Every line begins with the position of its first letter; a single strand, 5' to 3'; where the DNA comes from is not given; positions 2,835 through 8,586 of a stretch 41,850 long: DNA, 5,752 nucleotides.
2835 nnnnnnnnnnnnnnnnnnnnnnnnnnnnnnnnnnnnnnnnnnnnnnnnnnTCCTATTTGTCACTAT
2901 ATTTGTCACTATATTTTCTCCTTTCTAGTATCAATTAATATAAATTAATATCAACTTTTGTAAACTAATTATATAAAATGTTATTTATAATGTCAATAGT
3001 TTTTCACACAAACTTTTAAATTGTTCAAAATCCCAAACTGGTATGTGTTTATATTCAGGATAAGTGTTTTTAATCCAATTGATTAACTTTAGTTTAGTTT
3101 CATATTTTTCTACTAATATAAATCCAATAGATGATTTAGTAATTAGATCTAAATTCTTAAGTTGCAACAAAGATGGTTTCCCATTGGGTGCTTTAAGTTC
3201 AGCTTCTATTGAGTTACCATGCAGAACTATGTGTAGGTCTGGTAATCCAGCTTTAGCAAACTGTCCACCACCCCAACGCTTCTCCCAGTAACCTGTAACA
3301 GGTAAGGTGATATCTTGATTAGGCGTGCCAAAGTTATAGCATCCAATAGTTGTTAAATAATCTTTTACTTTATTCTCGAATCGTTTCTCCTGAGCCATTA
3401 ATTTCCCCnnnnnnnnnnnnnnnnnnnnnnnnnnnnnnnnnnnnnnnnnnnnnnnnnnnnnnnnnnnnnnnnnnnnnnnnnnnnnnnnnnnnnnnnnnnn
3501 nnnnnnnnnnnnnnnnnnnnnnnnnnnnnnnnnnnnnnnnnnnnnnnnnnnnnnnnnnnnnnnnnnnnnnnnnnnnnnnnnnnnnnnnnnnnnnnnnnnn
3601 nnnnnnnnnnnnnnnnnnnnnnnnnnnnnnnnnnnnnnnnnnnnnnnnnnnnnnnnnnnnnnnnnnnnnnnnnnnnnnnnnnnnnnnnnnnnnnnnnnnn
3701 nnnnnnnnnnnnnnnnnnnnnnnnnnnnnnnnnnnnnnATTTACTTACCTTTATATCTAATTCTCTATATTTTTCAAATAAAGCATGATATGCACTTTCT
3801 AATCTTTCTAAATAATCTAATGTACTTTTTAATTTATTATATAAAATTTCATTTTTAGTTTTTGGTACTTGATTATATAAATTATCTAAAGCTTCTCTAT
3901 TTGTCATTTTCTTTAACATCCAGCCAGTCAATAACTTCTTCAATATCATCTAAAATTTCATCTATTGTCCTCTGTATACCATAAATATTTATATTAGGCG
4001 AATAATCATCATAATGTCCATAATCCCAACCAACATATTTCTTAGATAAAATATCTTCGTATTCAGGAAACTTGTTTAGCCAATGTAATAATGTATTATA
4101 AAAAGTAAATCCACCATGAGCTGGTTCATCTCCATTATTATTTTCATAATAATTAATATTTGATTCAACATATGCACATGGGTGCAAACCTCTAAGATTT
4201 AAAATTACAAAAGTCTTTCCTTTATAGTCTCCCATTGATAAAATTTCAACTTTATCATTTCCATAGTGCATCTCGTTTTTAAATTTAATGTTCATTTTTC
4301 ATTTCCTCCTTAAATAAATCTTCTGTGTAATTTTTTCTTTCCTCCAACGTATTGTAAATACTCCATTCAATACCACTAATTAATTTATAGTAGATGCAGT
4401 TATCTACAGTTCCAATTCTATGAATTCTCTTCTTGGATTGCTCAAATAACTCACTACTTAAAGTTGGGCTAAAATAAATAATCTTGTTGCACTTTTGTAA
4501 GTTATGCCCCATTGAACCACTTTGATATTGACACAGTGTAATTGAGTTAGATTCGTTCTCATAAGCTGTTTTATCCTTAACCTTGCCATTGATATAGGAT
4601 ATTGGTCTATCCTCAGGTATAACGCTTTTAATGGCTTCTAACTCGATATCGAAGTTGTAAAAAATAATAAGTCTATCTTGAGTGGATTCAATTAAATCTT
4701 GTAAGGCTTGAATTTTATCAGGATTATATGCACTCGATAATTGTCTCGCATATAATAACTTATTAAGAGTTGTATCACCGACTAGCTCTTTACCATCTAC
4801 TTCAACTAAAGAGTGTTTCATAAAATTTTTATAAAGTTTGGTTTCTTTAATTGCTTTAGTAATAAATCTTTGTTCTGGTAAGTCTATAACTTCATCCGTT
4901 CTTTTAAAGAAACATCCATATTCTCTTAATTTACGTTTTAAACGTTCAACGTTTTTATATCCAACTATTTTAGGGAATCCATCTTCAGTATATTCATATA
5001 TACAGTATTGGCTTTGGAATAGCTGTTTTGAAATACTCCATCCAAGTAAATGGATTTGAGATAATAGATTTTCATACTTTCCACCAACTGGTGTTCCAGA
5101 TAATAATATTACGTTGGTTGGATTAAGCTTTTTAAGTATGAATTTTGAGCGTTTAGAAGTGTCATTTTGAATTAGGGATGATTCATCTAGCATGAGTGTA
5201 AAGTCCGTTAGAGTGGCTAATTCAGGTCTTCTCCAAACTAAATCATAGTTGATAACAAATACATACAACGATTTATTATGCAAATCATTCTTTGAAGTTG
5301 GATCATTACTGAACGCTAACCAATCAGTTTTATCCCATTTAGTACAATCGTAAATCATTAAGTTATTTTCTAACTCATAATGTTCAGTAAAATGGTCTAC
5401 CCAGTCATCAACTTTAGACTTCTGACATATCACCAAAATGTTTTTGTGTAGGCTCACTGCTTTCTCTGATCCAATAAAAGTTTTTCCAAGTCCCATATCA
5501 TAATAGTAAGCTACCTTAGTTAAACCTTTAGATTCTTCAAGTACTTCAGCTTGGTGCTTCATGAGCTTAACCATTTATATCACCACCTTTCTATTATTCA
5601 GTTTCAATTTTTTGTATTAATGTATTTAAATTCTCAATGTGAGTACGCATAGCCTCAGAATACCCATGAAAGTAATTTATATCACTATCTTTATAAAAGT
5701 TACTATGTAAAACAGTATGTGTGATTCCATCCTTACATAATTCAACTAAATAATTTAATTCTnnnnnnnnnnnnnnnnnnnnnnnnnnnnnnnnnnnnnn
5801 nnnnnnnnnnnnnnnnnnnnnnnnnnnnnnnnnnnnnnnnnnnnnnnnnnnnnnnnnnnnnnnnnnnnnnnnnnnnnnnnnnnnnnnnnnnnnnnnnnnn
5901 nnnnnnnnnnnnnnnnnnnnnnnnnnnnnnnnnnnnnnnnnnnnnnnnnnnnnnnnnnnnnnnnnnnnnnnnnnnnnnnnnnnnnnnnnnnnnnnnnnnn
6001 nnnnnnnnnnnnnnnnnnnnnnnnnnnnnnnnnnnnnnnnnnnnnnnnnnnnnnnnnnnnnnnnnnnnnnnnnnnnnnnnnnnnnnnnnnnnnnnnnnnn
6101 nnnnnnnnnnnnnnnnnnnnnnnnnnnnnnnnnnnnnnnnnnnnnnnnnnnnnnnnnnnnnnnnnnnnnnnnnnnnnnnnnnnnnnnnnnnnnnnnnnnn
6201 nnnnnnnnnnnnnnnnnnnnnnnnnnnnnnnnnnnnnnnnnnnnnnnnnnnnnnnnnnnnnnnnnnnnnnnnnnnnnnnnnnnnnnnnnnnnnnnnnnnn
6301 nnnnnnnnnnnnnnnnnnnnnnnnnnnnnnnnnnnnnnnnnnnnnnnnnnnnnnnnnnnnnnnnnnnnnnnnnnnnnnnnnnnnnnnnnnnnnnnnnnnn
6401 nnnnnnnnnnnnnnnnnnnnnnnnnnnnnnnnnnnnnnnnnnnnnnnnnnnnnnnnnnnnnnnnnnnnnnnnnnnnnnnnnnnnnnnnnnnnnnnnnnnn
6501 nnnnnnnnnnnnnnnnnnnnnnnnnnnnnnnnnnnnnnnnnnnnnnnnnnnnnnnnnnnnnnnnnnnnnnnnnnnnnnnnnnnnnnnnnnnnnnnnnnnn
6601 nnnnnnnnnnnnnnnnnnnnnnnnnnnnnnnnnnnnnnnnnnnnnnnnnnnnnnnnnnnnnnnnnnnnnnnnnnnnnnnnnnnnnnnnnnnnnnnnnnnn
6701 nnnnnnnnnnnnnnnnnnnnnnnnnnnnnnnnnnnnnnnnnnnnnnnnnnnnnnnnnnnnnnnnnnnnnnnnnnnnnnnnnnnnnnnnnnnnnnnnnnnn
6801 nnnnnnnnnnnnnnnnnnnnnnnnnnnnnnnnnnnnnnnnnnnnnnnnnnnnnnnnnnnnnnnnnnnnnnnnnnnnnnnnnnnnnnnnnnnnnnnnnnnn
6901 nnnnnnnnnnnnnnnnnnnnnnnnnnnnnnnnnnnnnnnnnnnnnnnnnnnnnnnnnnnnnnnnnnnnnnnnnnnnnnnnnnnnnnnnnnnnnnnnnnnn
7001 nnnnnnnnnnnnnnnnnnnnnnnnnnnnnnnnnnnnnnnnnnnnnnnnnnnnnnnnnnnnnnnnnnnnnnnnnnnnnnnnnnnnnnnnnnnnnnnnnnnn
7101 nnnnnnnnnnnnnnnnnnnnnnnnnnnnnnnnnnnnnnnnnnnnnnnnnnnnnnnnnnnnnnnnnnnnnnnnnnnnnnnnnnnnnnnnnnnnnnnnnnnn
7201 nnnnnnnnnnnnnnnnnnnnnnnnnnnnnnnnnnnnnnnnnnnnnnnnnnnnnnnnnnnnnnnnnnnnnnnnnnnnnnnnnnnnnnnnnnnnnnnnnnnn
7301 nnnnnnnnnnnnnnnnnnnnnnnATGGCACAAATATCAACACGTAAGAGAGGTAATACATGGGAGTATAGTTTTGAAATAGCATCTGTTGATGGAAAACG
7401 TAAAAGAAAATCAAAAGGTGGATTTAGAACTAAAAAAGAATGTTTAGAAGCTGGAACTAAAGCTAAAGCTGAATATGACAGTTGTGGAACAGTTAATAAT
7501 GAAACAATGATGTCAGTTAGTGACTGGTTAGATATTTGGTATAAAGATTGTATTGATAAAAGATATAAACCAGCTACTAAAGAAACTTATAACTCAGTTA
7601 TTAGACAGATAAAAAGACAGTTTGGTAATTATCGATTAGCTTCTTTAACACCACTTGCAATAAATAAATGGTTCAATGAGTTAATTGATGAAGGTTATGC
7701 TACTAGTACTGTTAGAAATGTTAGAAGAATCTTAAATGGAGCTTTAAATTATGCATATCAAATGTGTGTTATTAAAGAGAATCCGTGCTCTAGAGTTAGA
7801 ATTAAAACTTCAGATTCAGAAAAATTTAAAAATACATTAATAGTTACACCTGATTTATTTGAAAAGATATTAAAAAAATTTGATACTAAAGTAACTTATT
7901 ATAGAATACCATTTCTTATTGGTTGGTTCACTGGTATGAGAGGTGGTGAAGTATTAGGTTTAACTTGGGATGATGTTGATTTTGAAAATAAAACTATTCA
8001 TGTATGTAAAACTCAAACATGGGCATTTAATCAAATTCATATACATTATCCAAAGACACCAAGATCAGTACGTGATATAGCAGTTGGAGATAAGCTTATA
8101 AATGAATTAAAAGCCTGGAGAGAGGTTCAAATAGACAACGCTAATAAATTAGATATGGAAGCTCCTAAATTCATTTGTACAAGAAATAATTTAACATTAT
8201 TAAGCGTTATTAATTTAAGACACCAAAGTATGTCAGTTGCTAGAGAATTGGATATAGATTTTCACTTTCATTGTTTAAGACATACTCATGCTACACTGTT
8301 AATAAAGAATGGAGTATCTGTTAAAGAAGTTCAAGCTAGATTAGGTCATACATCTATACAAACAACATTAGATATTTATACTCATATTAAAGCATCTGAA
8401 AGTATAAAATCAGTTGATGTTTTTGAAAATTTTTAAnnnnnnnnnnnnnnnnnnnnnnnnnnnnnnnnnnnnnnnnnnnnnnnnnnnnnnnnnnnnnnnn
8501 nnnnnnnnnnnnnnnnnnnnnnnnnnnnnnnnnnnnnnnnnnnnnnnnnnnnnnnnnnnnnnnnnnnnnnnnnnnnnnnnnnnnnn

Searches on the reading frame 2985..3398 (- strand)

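Call 37: search_protein_families(library=pfam, proteins=[window:2985-3398:-], max_evalue=0.01)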
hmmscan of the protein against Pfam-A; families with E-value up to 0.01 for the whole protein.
window:2985-3398:- (137 aa): 0 families

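Call 92: search_protein_families(library=phrogs, proteins=[window:2985-3398:-], max_evalue=0.001)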
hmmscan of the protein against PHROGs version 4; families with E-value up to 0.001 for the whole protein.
window:2985-3398:- (137 aa): 1 family
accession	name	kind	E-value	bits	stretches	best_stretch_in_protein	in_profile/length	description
phrog_93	-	DNA, RNA and nucleotide metabolism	3.2e-13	50.2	1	1-116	351-448/613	endonuclease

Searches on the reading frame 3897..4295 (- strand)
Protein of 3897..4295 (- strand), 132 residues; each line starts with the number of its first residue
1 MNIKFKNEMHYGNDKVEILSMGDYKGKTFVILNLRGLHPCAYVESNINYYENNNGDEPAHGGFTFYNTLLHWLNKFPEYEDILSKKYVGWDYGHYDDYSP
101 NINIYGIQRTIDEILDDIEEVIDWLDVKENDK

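Call 37: search_protein_families(library=pfam, proteins=[window:3897-4295:-], max_evalue=0.01)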
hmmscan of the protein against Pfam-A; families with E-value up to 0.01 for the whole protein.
window:3897-4295:- (132 aa): 0 families

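Call 92: search_protein_families(library=phrogs, proteins=[window:3897-4295:-], max_evalue=0.001)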
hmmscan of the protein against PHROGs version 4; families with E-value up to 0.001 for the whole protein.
window:3897-4295:- (132 aa): 1 family
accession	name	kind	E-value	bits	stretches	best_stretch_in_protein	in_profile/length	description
phrog_2164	-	unknown function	6.1e-08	33.7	1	6-130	12-130/135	-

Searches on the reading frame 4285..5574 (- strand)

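Call 16: search_protein_families(library=pfam, proteins=[window:4285-5574:-], max_evalue=0.01)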
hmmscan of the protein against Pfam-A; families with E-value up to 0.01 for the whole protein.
window:4285-5574:- (429 aa): 3 families
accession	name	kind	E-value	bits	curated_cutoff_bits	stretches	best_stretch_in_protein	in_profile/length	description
PF00176.29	SNF2-rel_dom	-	4.3e-13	49.5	24.9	1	26-263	25-265/290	SNF2-related domain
PF00271.37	Helicase_C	-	5.9e-07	30.2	23.5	1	286-388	1-110/110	Helicase conserved C-terminal domain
PF01084.26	Ribosomal_S18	-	0.0011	19.4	21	1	203-244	4-45/52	Ribosomal protein S18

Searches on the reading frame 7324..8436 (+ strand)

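Call 16: search_protein_families(library=pfam, proteins=[window:7324-8436:+], max_evalue=0.01)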
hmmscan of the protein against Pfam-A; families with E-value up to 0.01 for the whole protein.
window:7324-8436:+ (370 aa): 6 families
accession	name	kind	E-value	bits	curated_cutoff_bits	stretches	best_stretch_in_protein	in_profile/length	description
PF00589.27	Phage_integrase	-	2.3e-26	93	27.1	1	175-357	4-170/172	Phage integrase family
PF14659.12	Phage_int_SAM_3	-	1.5e-12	48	22.6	1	65-120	2-57/58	Phage integrase, N-terminal SAM-like domain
PF14657.12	Arm-DNA-bind_4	-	2.5e-07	30.6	22.3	1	12-45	1-36/47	Arm DNA-binding domain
PF13102.12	Phage_int_SAM_5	-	1.4e-05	25.8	22.3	1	72-156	5-96/98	Phage integrase SAM-like domain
PF13495.12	Phage_int_SAM_4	-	2e-05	25.3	27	1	68-137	1-71/85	Phage integrase, N-terminal SAM-like domain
PF22022.2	Phage_int_M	-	0.0023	18.6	27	1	79-159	14-94/96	Phage integrase central domain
